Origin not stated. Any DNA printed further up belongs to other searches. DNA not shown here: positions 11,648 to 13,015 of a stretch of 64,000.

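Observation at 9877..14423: Compact Tad/Flp-like filament or secretion operon with no prepilin peptidase, in a mollicute-like genome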

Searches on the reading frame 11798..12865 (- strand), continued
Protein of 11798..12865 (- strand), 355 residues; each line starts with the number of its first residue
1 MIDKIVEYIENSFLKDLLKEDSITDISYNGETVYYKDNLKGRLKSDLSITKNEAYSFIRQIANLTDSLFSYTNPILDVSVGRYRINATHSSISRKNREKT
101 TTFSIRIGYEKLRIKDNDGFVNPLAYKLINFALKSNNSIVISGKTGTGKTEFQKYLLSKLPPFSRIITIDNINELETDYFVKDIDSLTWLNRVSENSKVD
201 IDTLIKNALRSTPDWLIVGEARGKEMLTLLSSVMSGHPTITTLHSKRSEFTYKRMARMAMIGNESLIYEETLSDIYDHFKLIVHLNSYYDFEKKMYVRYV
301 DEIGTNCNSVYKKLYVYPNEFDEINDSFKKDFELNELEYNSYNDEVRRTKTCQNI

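Call 63: search_solved_structures(query=window:11798-12865:-, max_evalue=1e-9, show_alignments=5)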
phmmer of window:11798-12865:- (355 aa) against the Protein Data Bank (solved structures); distinct sequences matched with E-value up to 1e-9: 9.
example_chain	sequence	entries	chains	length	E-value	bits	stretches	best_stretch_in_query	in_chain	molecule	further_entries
1g6o_A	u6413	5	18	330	1.2e-19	74.4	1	13-292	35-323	CAG-ALPHA | virB11 homolog | Cag-alfa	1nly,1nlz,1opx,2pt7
6bge_A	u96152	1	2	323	1.6e-19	73.9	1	13-290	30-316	VirB11-like protein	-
2oap_1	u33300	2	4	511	1.3e-16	64.4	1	14-247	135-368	Type II secretion system protein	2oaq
2gza_A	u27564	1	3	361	1.5e-14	57.6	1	131-286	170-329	Type IV secretion system protein VirB11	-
8rkd_E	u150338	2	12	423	4.1e-13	52.9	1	13-270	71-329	Pilus assembly ATPase CpaF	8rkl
8rjf_A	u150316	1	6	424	4.1e-13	52.9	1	13-270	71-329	Pilus assembly ATPase CpaF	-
9e24_A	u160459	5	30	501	6.6e-13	52.2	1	13-270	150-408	CpaF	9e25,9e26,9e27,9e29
4ii7_A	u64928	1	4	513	7.4e-11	45.5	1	12-252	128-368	FlaI ATPase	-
4ihq_A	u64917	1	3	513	5.1e-10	42.7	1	12-252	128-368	FlaI ATPase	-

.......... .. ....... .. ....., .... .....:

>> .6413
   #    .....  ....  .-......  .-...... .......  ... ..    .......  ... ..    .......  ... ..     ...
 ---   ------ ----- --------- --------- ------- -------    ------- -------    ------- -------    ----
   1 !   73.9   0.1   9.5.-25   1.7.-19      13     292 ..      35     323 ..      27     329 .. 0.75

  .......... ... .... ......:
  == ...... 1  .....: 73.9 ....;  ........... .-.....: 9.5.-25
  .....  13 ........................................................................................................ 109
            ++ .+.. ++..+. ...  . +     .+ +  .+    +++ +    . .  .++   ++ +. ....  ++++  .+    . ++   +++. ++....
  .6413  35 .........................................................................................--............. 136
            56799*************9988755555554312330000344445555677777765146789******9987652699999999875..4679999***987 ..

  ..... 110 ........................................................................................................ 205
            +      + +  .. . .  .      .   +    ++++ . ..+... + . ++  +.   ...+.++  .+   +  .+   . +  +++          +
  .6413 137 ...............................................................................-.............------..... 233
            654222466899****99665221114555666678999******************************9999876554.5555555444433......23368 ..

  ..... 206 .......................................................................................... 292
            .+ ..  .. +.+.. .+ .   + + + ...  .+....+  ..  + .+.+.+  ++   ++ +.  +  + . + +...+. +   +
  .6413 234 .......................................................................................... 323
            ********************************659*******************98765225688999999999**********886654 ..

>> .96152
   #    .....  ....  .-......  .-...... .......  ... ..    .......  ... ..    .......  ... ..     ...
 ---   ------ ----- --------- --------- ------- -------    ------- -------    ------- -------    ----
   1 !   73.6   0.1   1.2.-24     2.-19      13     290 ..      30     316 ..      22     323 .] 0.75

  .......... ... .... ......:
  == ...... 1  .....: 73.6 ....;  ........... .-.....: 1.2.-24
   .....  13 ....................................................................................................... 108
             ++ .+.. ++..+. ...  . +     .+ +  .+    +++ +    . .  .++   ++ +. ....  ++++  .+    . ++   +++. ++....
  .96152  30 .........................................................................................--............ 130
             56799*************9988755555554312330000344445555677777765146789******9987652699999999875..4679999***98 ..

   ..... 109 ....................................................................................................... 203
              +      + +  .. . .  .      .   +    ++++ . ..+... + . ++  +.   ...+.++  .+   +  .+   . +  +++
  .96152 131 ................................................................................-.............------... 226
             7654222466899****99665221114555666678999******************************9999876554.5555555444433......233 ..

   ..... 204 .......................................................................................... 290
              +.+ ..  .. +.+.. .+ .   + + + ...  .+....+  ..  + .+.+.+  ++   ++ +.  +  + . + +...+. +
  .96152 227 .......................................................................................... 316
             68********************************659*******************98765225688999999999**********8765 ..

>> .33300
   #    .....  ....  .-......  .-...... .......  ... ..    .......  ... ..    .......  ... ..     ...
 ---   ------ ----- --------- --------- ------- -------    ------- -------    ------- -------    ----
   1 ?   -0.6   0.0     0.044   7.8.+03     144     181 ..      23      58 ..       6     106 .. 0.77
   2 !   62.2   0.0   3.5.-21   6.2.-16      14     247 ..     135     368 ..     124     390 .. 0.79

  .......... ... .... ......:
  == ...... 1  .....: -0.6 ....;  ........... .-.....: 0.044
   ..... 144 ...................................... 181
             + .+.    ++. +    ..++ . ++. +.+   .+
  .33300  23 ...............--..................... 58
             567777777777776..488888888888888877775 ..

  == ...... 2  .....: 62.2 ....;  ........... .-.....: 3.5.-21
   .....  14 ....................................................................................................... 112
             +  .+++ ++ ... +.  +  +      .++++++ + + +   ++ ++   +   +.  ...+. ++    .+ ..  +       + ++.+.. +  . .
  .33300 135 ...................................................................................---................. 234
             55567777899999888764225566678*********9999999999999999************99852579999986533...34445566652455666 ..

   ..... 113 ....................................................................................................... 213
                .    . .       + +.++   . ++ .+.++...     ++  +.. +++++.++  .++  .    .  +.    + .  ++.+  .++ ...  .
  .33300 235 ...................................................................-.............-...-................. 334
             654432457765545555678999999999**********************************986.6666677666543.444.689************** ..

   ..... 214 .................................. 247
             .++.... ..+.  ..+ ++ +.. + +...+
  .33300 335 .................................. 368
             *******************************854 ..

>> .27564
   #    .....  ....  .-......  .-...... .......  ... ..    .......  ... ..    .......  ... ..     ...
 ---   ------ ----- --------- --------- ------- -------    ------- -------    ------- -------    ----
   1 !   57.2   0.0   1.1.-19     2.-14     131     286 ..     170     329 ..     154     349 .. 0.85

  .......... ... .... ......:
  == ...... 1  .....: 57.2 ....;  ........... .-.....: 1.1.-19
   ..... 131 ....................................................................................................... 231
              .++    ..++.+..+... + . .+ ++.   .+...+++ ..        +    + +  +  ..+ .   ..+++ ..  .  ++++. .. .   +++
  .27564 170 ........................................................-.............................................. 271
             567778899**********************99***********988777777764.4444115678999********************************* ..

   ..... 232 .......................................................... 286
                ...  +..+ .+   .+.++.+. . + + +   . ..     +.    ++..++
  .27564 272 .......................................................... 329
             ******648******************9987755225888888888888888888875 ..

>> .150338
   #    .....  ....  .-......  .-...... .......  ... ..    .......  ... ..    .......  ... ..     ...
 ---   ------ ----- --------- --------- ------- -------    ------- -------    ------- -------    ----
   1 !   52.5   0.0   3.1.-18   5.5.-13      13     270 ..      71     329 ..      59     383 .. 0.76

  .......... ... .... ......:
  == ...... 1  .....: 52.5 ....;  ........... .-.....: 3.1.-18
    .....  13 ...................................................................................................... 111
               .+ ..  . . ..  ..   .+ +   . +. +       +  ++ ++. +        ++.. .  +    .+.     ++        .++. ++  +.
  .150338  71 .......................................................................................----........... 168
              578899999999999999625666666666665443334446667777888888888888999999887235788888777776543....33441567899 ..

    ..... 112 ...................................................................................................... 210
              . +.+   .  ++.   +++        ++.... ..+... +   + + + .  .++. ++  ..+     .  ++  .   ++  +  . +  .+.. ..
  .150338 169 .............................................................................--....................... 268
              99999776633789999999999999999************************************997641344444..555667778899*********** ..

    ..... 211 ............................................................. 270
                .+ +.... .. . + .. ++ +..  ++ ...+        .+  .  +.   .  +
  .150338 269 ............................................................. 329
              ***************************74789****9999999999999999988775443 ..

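Call 64: get_annotated_region(hit=H8, flank=7000)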
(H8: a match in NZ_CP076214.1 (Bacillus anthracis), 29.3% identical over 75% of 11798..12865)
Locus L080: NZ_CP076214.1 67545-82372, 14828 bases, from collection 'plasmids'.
description: Bacillus anthracis strain A0777 plasmid pXO1, complete sequence
organism: Bacillus anthracis (NCBI taxid 1392)
taxonomy: Bacteria; Bacillota; Bacilli; Bacillales; Bacillaceae; Bacillus; Bacillus anthracis
host: -; source: -; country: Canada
typing (MOB-suite, as given by PLSDB): conjugative; replicon rep_cluster_125; relaxase MOBP; mating-pair formation MPF_T
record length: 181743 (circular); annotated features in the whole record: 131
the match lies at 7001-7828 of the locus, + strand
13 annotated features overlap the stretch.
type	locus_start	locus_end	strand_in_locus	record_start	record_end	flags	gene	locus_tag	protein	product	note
CDS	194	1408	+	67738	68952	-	-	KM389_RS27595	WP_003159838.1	S-layer homology domain-containing protein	-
CDS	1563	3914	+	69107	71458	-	-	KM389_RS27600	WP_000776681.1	hypothetical protein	-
CDS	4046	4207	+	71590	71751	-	-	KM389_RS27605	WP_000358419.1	hypothetical protein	-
CDS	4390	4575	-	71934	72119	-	-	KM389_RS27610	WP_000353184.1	hypothetical protein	-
CDS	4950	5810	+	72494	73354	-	cpaB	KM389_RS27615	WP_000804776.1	Flp pilus assembly protein CpaB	-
CDS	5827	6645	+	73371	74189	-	-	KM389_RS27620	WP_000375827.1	AAA family ATPase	-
CDS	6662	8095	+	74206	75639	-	-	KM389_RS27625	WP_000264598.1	CpaF/VirB11 family protein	-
CDS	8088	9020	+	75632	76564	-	-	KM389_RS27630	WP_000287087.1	hypothetical protein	-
CDS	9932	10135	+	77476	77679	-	-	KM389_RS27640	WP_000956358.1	hypothetical protein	-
CDS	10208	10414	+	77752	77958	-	-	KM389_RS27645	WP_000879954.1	hypothetical protein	-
CDS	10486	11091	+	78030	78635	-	-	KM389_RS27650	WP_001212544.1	WxL domain-containing protein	-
CDS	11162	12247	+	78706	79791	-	-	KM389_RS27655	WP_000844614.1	DUF916 and DUF3324 domain-containing protein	-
CDS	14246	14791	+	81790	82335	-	-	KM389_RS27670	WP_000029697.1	hypothetical protein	-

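Call 65: get_annotated_region(hit=H10, flank=300)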
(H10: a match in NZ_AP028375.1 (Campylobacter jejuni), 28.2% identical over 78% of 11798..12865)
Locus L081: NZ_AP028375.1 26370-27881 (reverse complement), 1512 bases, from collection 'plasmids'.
description: Campylobacter jejuni strain BCH-10881 plasmid pTet_BCH-10881, complete sequence
organism: Campylobacter jejuni (NCBI taxid 197)
taxonomy: Bacteria; Campylobacterota; Epsilonproteobacteria; Campylobacterales; Campylobacteraceae; Campylobacter; Campylobacter jejuni
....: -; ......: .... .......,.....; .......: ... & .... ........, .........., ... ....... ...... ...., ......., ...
typing (MOB-suite, as given by PLSDB): conjugative; replicon rep_cluster_475; relaxase MOBP; mating-pair formation MPF_T
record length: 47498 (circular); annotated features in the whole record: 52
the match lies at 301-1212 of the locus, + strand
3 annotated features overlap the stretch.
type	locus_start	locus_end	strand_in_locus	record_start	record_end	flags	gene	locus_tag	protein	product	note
CDS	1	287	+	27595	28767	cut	virB10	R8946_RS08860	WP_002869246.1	type IV secretion system protein VirB10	-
CDS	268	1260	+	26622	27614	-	virB11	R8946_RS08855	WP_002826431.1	P-type DNA transfer ATPase VirB11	GO:0044097 - secretion by the type IV secretion system [Evidence IEA]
CDS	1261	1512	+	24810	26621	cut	-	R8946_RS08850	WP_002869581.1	type IV secretory system conjugative DNA transfer family protein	-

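Call 66: get_annotated_region(hit=H19, flank=400)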
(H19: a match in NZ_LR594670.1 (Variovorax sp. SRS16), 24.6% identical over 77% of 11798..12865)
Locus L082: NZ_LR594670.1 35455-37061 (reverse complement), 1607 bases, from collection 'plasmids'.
description: Variovorax sp. SRS16 plasmid 5
organism: Variovorax sp. SRS16 (NCBI taxid 282217)
taxonomy: Bacteria; Pseudomonadota; Betaproteobacteria; Burkholderiales; Comamonadaceae; Variovorax; Variovorax sp. SRS16
host: -; source: linuron-contaminated soil; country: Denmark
typing (MOB-suite, as given by PLSDB): conjugative; replicon rep_cluster_1431; relaxase MOBP; mating-pair formation MPF_T
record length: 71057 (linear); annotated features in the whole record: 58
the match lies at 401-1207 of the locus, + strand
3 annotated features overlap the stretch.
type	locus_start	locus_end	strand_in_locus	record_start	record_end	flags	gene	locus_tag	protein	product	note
CDS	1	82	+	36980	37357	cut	-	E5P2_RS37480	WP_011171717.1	transcriptional regulator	-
CDS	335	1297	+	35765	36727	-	trbB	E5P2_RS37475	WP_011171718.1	P-type conjugative transfer ATPase TrbB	-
CDS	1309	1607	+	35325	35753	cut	trbC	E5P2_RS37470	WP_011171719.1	IncP-type conjugal transfer pilin TrbC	-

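Call 67: get_annotated_region(hit=H29, flank=700)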
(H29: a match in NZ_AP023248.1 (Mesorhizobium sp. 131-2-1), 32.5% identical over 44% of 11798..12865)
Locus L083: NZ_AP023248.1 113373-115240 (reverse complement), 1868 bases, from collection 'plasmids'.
description: Mesorhizobium sp. 131-2-1 plasmid MesoLj131a2, complete sequence
organism: Mesorhizobium sp. 131-2-1 (NCBI taxid 2744518)
taxonomy: Bacteria; Pseudomonadota; Alphaproteobacteria; Hyphomicrobiales; Phyllobacteriaceae; Mesorhizobium; Mesorhizobium sp. 131-2-1
host: -; source: Lotus japonicus; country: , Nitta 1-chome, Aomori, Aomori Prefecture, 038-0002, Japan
typing (MOB-suite, as given by PLSDB): non-mobilizable
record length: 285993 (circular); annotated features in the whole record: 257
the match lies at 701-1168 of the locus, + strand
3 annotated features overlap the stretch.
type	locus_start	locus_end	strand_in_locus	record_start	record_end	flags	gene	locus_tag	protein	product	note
CDS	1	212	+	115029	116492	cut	virB10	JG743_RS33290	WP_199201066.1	type IV secretion system protein VirB10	-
CDS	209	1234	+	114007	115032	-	virB11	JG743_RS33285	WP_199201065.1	P-type DNA transfer ATPase VirB11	GO:0044097 - secretion by the type IV secretion system [Evidence IEA]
CDS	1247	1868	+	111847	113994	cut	-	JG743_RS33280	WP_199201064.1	type IV secretory system conjugative DNA transfer family protein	-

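Call 92: search_protein_families(library=padloc, proteins=[window:11798-12865:-], max_evalue=0.01)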
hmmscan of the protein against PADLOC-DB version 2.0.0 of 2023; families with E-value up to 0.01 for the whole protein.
window:11798-12865:- (355 aa): 1 family
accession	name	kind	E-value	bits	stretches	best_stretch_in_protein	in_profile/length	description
PDLC04140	mad8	-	0.0076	13.8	0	130-205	21-70/314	mads_8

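Call 93: search_protein_families(library=phrogs, proteins=[window:11798-12865:-], max_evalue=0.01)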
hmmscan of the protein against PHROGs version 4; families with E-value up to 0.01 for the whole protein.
window:11798-12865:- (355 aa): 6 families
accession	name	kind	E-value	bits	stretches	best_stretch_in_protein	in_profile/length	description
phrog_26606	-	unknown function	7.2e-12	46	1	99-293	99-277/323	-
phrog_19065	-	unknown function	2.2e-06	27.6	1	128-259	222-359/522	-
phrog_2666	-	head and packaging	0.00085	19.1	1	132-174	317-360/555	terminase large subunit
phrog_3757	-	unknown function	0.0026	18.2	1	127-160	117-150/367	-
phrog_5424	-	other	0.0083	15.8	0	124-174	268-318/527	ATPase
phrog_2630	-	unknown function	0.0091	16.3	0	127-225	22-103/326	-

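Call 98: find_encoding_contigs(protein=window:11798-12865:-, flank=3000, max_places=5)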
Protein window:11798-12865:- (355 aa): 13 contigs read that carry it; 5 places shown.
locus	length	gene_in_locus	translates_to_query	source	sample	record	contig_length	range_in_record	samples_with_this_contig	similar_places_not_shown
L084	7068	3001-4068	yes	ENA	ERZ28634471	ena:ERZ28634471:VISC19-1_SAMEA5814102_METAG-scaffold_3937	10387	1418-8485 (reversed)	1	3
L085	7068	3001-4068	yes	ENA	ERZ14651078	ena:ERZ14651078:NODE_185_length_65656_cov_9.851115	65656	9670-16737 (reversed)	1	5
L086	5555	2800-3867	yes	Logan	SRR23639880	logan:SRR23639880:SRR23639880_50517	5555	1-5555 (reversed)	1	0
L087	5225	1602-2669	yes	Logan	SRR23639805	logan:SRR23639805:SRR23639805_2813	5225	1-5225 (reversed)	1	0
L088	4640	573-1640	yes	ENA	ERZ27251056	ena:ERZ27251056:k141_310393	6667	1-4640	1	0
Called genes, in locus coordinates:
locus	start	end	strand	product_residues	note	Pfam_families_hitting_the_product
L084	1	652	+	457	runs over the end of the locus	PF01595:CNNM, PF00571:CBS (weak), PF03471:CorC_HlyC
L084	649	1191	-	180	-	PF00625:Guanylate_kin, PF13238:AAA_18 (weak)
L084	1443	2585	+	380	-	-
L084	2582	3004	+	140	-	-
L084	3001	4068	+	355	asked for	PF20720:nSTAND3 (faint), PF00437:T2SSE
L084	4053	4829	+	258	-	-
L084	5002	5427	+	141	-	-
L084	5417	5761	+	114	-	-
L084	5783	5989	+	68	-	-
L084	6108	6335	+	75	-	PF00550:PP-binding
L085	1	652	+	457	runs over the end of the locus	PF01595:CNNM, PF00571:CBS (weak), PF03471:CorC_HlyC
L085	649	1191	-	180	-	PF00625:Guanylate_kin, PF13238:AAA_18 (weak)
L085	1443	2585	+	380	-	-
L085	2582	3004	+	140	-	-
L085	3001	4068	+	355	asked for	PF20720:nSTAND3 (faint), PF00437:T2SSE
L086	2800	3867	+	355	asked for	PF20720:nSTAND3 (faint), PF00437:T2SSE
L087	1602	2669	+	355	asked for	PF20720:nSTAND3 (faint), PF00437:T2SSE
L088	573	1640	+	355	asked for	PF20720:nSTAND3 (faint), PF00437:T2SSE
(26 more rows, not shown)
